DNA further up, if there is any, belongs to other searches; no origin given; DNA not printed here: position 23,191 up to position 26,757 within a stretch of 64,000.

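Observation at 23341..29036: SNF2 helicase, MuF-like protein and two basic proteins wedged between the portal and prohead protease genes: candidate capsid-delivered takeover or anti-restriction module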

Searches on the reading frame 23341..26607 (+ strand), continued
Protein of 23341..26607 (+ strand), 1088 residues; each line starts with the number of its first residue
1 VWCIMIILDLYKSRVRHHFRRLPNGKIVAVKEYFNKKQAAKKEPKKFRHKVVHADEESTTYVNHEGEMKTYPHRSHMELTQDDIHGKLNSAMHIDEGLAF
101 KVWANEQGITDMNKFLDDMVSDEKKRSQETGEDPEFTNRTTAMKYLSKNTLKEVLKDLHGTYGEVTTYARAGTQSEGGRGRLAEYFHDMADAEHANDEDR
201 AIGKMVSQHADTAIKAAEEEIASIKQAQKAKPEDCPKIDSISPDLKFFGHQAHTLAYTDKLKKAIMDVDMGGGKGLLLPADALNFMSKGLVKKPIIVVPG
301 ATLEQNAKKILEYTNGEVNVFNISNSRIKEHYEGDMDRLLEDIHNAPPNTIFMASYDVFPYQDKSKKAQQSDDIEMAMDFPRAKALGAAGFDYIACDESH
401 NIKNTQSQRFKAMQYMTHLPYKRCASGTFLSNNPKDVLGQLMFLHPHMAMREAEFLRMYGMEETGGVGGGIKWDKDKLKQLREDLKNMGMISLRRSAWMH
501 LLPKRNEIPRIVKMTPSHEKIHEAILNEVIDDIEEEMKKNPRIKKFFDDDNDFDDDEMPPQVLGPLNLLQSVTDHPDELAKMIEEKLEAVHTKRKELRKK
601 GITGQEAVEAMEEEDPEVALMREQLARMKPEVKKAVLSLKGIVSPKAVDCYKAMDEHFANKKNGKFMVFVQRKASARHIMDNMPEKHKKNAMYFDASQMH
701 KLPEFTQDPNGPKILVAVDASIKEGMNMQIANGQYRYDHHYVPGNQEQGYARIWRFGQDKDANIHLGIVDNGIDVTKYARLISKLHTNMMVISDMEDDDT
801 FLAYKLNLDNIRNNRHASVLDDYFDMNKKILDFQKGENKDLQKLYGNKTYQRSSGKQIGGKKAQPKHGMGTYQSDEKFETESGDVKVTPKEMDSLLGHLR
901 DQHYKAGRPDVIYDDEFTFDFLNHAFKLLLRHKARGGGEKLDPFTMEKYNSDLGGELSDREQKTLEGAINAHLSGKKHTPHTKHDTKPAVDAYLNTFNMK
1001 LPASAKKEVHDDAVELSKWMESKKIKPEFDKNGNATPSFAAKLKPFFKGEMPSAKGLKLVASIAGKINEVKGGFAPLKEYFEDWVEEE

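Call 21: find_encoding_contigs(protein=P0020, flank=10000, max_places=1)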
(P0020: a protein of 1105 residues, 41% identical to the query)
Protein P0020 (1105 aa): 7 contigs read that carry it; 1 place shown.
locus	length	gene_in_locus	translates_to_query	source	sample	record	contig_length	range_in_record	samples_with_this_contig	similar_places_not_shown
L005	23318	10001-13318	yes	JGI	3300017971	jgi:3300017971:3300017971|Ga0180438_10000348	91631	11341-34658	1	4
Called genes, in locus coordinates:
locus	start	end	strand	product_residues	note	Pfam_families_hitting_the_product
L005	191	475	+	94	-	-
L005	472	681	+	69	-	-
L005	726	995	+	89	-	-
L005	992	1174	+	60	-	-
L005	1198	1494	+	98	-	-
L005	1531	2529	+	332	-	PF04230:PS_pyruv_trans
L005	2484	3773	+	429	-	PF13439:Glyco_transf_4, PF13692:Glyco_trans_1_4 (weak)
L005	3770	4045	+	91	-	-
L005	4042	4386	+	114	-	-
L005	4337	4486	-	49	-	-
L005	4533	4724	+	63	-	-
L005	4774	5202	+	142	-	-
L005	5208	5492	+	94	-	-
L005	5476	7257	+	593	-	PF05876:GpA_ATPase, PF00270:DEAD (weak), PF20454:GpA_nuclease (weak)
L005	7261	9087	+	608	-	-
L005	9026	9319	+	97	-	PF00313:CSD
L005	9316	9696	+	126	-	-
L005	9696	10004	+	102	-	-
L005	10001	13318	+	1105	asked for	PF00176:SNF2-rel_dom, PF04851:ResIII, PF00271:Helicase_C (weak)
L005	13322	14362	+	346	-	-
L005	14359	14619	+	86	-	-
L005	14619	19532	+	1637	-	PF00580:UvrD-helicase, PF13245:AAA_19, PF13604:AAA_30 (faint), PF01443:Viral_helicase1 (faint), PF13361:UvrD_C, PF13538:UvrD_C_2 (weak)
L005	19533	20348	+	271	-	PF18905:DUF5661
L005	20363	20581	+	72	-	-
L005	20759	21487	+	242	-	-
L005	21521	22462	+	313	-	-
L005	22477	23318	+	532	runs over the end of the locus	-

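Call 22: find_encoding_contigs(protein=P0030, flank=10000, max_places=1)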
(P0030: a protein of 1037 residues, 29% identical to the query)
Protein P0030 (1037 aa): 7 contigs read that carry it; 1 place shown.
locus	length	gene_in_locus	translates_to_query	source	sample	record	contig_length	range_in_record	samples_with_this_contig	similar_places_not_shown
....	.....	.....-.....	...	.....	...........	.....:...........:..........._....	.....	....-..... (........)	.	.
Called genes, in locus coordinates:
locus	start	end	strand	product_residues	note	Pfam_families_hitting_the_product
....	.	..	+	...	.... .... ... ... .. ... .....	-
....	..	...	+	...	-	-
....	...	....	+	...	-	-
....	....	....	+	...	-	-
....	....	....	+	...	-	-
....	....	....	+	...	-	-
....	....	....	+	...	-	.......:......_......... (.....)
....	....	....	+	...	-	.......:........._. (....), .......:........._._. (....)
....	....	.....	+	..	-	-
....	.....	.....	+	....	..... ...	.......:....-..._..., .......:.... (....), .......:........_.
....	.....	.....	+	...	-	-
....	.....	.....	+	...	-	-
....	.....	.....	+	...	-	-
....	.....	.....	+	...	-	-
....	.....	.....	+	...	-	-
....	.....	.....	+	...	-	-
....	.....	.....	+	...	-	-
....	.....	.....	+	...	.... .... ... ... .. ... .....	-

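Call 25: search_protein_families(library=pfam, proteins=[L005:19533-20348:+, L004:14400-15503:+, L005:13322-14362:+, L004:13381-14409:+, L005:14359-14619:+, L005:14619-19532:+, L005:20363-20581:+], max_evalue=1)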
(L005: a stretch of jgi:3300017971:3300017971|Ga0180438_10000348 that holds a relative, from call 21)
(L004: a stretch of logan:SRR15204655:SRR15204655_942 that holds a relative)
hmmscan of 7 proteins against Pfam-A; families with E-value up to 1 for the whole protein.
L005:19533-20348:+ (271 aa): 2 families
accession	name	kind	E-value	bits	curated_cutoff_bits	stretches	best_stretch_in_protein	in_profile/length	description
PF18905.5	DUF5661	-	2.3e-10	41.1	27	1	29-71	18-64/65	Protein of unknown function (DUF5661)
PF18834.6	LPD22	-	0.14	12.9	28.6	1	49-111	3-65/97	Large polyvalent protein associated domain 22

L004:14400-15503:+ (367 aa): 0 families

L005:13322-14362:+ (346 aa): 0 families

L004:13381-14409:+ (342 aa): 0 families

L005:14359-14619:+ (86 aa): 2 families
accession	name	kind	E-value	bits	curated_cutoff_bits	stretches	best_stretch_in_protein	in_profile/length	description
PF12518.13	DUF3721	-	0.0099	16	27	1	34-50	17-33/33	Protein of unknown function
PF11525.13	CopK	-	0.082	13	23.8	1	53-68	10-25/70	Copper resistance protein K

L005:14619-19532:+ (1637 aa): 12 families
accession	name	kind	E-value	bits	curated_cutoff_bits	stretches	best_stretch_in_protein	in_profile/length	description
PF00580.27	UvrD-helicase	-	1.1e-19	71.6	23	1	1131-1388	9-270/271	UvrD/REP helicase N-terminal domain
PF13361.12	UvrD_C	-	4.8e-14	53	25.6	1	1552-1618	277-346/350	UvrD-like helicase C-terminal domain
PF13245.12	AAA_19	-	9e-11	42.5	25.1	1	1136-1374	12-134/134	AAA domain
PF13538.12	UvrD_C_2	-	3.6e-06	27.2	27.4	1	1563-1617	3-51/52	UvrD-like helicase C-terminal domain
PF13604.12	AAA_30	-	5.6e-06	26.7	27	1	1328-1368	86-127/191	AAA domain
PF01443.25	Viral_helicase1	-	7.8e-06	26.3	21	1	1557-1618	178-227/228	Viral superfamily 1 RNA helicase core domain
PF07737.17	ATLF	-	0.0037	17.5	27.4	1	642-726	110-169/193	Anthrax toxin lethal factor, N- and C-terminal domain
PF04851.21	ResIII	-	0.0096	16.3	22.5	1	1119-1190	3-81/164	Type III restriction enzyme, res subunit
PF12631.12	MnmE_helical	-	0.015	15.9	40.1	1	619-1018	16-161/211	MnmE helical domain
PF18796.6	LPD1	-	0.016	15.7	27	1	709-726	7-24/78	Large polyvalent protein-associated domain 1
PF00270.35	DEAD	-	0.022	15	26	1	1122-1155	2-34/167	DEAD/DEAH box helicase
PF04174.18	CP_ATPgrasp_1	-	0.17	11.3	23.1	1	568-661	170-263/332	A circularly permuted ATPgrasp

L005:20363-20581:+ (72 aa): 0 families

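Call 29: search_protein_families(library=ncbifam, proteins=[L004:13381-14409:+, L005:13322-14362:+, window:23341-26607:+], max_evalue=1)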
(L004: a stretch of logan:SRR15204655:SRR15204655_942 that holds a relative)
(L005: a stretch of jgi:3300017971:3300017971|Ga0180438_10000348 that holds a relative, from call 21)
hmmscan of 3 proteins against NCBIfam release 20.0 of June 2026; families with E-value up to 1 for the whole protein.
L004:13381-14409:+ (342 aa): 0 families

L005:13322-14362:+ (346 aa): 0 families

window:23341-26607:+ (1088 aa): 5 families
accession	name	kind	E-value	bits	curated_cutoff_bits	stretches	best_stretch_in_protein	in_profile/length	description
NF038318.1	DISARM_DrmD_b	equivalog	4.1e-07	28.5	950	2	712-781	487-556/868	DISARM system SNF2-like helicase DrmD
NF058637.1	helic_SCO1167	equivalog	0.0033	15.5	1200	1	668-773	784-891/932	SCO1167/SCO6262 family helicase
NF042964.1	phospholipD_antiphage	equivalog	0.018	13.4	1100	1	712-794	746-828/895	phospholipase D-like domain-containing anti-phage protein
NF041790.1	anti-phage_ZorD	equivalog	0.018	13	1500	1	706-763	974-1031/1035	type I Zorya anti-phage system protein ZorD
NF047368.1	collar_FlbB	equivalog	0.022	14.5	110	1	581-662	88-166/193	periplasmic-type flagellar collar protein FlbB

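Call 43: get_annotated_region(hit=H23, flank=9000)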
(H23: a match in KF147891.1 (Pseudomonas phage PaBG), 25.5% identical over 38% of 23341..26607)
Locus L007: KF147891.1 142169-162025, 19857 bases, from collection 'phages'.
description: Pseudomonas phage PaBG, complete genome.
organism: Pseudomonas phage PaBG (NCBI taxid 1335230)
taxonomy: Viruses; Duplodnaviria; Heunggongvirae; Uroviricota; Caudoviricetes; Baikalvirus; Baikalvirus PaBG
host: Pseudomonas aeruginosa PAO1; source: -; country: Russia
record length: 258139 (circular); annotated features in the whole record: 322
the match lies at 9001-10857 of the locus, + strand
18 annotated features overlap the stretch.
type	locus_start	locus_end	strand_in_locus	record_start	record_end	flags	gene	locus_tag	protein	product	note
CDS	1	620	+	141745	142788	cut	-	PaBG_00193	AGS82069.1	hypothetical protein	-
CDS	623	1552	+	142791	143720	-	-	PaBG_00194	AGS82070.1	hypothetical protein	-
CDS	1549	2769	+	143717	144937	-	-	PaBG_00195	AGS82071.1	putative head-to-tail joining protein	-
CDS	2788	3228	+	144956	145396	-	-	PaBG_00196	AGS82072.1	peptidase M15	-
CDS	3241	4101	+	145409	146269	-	-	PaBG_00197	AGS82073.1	hypothetical protein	-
CDS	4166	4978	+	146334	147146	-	-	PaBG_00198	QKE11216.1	hypothetical protein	-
CDS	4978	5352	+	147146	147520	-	-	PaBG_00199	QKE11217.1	putative HNH homing endonuclease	-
CDS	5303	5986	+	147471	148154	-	-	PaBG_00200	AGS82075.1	hypothetical protein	-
CDS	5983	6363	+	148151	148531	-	-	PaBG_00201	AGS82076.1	hypothetical protein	-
CDS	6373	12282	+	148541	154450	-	-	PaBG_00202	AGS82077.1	putative ATP-dependent DNA helicase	-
CDS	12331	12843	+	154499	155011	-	-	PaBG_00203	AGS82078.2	putative lysozyme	-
CDS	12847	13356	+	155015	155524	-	-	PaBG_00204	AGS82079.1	hypothetical protein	-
CDS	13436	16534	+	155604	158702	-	-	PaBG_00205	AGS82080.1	DNA polymerase I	-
CDS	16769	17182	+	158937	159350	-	-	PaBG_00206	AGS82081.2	hypothetical protein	-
CDS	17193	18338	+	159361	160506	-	-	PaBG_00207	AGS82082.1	putative DNA polymerase III subunit beta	-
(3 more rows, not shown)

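Call 49: search_protein_families(library=pfam, proteins=[L001:7384-12051:+, L002:6874-11913:+, L007:6373-12282:+, P0021, P0031, P0035], max_evalue=0.01)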
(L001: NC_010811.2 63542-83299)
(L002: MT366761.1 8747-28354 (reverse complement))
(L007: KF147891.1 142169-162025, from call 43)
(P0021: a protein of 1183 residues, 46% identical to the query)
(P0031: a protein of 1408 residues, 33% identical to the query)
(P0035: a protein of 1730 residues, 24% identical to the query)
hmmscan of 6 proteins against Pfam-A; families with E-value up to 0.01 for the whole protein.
L001:7384-12051:+ (1555 aa): 3 families
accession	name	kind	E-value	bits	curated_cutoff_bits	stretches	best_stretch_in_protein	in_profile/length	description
PF00176.29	SNF2-rel_dom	-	5.4e-17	62.3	24.9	1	590-846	41-275/290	SNF2-related domain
PF00271.37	Helicase_C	-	4.4e-05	24.1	23.5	1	947-1038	16-108/110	Helicase conserved C-terminal domain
PF00270.35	DEAD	-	0.0023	18.1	26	1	555-721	2-149/167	DEAD/DEAH box helicase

L002:6874-11913:+ (1679 aa): 2 families
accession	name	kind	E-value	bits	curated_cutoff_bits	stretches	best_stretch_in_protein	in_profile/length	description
PF00176.29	SNF2-rel_dom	-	1.2e-14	54.6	24.9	1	727-1003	16-264/290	SNF2-related domain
PF00271.37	Helicase_C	-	0.00028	21.5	23.5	1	1083-1176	14-108/110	Helicase conserved C-terminal domain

L007:6373-12282:+ (1969 aa): 4 families
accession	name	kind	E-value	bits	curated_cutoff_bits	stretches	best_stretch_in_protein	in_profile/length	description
PF00176.29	SNF2-rel_dom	-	1.9e-08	34.2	24.9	1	917-1086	38-185/290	SNF2-related domain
PF00271.37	Helicase_C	-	2.7e-06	28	23.5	1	1340-1438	11-108/110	Helicase conserved C-terminal domain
PF04851.21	ResIII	-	0.0013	19.1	22.5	1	895-1041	22-144/164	Type III restriction enzyme, res subunit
PF03154.20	Atrophin-1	-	0.0039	15.8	29.9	1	1658-1725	573-638/992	Atrophin-1 family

P0021 (1183 aa): 3 families
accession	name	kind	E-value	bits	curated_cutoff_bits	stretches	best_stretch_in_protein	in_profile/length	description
PF00176.29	SNF2-rel_dom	-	9.9e-13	48.3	24.9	1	263-510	40-271/290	SNF2-related domain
PF04851.21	ResIII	-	8.7e-06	26.2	22.5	1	227-377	5-142/164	Type III restriction enzyme, res subunit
PF00271.37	Helicase_C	-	4.1e-05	24.2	23.5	1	605-706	8-110/110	Helicase conserved C-terminal domain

P0031 (1408 aa): 6 families
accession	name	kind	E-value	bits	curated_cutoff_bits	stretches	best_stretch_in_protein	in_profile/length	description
PF13298.12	LigD_N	-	1.2e-16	61.3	31.1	1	1052-1150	7-107/107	DNA Ligase D 3'-phosphoesterase domain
PF00176.29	SNF2-rel_dom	-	3.5e-13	49.7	24.9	1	253-525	17-259/290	SNF2-related domain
PF00271.37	Helicase_C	-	2e-09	38.1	23.5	1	631-734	10-110/110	Helicase conserved C-terminal domain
PF04851.21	ResIII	-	6.8e-07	29.8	22.5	1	238-401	3-140/164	Type III restriction enzyme, res subunit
PF00270.35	DEAD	-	2.3e-06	27.9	26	1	241-344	2-98/167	DEAD/DEAH box helicase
PF13307.12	Helicase_C_2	-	0.0036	17.8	25.3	0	636-706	9-81/170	Helicase C-terminal domain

P0035 (1730 aa): 4 families
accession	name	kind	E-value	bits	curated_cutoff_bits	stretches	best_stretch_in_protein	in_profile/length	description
PF00176.29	SNF2-rel_dom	-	9.5e-12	45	24.9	1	862-1128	21-265/290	SNF2-related domain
PF04851.21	ResIII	-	2.4e-06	28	22.5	1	832-998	4-140/164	Type III restriction enzyme, res subunit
PF00271.37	Helicase_C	-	0.0012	19.5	23.5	1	1210-1311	13-108/110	Helicase conserved C-terminal domain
PF00270.35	DEAD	-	0.0042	17.3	26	0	861-960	17-114/167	DEAD/DEAH box helicase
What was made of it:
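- One relative (P0031) carries a LigD 3'-phosphoesterase domain (call 49). The fused relative P0021 and the jumbo giants scanned carry none either (call 49).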

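Call 55: find_encoding_contigs(protein=P0021, flank=10000, max_places=1)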
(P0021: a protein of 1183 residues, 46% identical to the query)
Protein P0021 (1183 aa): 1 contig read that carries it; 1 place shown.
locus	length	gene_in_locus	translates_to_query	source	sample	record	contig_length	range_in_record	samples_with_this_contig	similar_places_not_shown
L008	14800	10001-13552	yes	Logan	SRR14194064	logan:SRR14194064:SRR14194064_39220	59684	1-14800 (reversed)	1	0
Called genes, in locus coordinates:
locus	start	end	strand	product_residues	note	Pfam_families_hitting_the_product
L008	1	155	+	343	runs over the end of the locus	PF04230:PS_pyruv_trans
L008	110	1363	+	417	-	-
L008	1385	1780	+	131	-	-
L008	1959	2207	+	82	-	-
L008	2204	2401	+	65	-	-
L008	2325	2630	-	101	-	-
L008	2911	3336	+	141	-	-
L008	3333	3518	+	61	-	-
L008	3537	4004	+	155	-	-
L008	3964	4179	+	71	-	-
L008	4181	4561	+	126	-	-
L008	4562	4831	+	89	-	-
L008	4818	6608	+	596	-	PF05876:GpA_ATPase, PF20454:GpA_nuclease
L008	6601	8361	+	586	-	-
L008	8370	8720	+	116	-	PF02026:RyR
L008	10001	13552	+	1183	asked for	PF00176:SNF2-rel_dom, PF04851:ResIII (faint)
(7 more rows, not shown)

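Call 56: find_encoding_contigs(protein=P0025, flank=10000, max_places=1)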
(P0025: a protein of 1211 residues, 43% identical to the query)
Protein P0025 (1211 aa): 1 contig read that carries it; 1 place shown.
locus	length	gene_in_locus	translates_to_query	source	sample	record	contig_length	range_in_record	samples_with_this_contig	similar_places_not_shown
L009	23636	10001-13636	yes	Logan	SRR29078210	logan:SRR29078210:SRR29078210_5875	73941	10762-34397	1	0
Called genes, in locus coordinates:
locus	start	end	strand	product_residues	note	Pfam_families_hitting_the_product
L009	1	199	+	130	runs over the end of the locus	-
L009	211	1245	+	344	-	PF04230:PS_pyruv_trans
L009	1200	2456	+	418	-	-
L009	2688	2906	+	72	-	-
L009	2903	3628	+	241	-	-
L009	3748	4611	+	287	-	-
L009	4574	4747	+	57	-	-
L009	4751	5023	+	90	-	-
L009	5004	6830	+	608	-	PF05876:GpA_ATPase, PF20454:GpA_nuclease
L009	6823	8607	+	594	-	-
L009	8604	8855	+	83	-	-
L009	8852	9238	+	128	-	-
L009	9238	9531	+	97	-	-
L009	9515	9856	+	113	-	-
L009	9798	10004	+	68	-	-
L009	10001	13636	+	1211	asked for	PF00176:SNF2-rel_dom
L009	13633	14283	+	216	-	-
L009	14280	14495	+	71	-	-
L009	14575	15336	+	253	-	-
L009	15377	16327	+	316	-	-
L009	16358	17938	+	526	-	-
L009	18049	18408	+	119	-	-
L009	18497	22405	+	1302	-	-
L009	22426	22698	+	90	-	-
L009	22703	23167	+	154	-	-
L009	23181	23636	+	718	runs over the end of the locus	-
